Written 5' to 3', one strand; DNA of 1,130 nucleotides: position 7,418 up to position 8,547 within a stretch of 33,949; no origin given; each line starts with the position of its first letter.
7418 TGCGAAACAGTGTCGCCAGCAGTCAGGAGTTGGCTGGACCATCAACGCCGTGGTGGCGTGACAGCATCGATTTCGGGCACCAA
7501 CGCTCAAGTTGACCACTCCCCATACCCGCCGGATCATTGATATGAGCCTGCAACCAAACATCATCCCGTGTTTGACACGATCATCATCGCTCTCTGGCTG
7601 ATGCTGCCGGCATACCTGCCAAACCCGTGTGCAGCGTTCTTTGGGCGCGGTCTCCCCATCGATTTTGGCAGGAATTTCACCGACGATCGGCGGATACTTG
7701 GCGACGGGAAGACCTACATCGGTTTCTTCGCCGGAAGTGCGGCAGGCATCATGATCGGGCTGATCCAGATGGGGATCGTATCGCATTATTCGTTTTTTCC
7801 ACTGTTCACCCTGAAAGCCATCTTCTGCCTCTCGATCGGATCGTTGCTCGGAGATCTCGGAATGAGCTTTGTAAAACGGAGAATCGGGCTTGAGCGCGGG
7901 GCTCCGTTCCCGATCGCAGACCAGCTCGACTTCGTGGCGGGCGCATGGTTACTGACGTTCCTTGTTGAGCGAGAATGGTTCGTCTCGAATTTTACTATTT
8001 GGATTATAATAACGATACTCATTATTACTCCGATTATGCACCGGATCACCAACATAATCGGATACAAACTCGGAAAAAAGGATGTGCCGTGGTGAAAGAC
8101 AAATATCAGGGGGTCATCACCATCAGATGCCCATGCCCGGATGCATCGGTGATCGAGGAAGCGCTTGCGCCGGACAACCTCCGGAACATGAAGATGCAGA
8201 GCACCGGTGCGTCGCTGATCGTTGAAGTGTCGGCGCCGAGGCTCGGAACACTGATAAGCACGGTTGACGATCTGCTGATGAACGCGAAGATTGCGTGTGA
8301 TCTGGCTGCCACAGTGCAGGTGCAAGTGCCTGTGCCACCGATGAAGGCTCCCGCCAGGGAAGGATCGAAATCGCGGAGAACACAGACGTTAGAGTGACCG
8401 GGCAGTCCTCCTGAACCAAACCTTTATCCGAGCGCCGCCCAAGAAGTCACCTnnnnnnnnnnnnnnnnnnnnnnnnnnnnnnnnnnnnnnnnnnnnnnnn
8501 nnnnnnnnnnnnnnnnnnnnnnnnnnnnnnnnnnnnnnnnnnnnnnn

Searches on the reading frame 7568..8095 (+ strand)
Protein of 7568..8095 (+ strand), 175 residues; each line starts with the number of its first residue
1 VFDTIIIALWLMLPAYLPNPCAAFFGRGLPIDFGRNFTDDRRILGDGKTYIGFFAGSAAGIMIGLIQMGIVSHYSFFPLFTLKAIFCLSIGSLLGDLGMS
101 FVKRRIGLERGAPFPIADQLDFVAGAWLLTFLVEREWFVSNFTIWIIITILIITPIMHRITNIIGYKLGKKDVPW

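Call 13: search_protein_families(library=pfam, proteins=[window:7568-8095:+], max_evalue=0.01)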
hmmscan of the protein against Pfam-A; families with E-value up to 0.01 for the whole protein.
window:7568-8095:+ (175 aa): 2 families
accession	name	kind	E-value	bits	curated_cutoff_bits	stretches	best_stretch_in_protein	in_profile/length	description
PF01864.22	CarS-like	-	1.1e-48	166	22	1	1-175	1-175/175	CDP-archaeol synthase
PF01148.25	CTP_transf_1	-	7.8e-06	26.3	24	1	47-107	169-229/264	Cytidylyltransferase family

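Call 14: search_protein_families(library=ncbifam, proteins=[window:7568-8095:+], max_evalue=0.01)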
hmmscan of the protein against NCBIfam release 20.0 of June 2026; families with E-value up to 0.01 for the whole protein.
window:7568-8095:+ (175 aa): 1 family
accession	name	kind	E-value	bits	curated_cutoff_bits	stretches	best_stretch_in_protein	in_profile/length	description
NF003114.0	PRK04032.1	equivalog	1.7e-64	216.8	148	1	2-175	4-172/172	CDP-2,3-bis-(O-geranylgeranyl)-sn-glycerol synthase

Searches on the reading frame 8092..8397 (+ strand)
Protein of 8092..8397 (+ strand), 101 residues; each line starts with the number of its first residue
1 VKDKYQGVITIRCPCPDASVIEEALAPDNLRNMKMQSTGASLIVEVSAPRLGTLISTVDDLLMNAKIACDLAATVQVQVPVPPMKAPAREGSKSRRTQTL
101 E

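Call 13: search_protein_families(library=pfam, proteins=[window:8092-8397:+], max_evalue=0.01)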
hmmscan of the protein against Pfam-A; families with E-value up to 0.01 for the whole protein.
window:8092-8397:+ (101 aa): 1 family
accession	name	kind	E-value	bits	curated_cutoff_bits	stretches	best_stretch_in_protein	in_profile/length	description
PF09341.15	Pcc1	-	0.0002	22.2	20.9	1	9-70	4-72/75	Transcription factor Pcc1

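Call 14: search_protein_families(library=ncbifam, proteins=[window:8092-8397:+], max_evalue=0.01)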
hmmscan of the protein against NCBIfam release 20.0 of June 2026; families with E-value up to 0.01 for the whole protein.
window:8092-8397:+ (101 aa): 1 family
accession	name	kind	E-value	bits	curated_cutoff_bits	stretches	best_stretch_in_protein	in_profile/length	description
NF011470.1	PRK14887.1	equivalog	5.9e-12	46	27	1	13-71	9-74/76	KEOPS complex subunit Pcc1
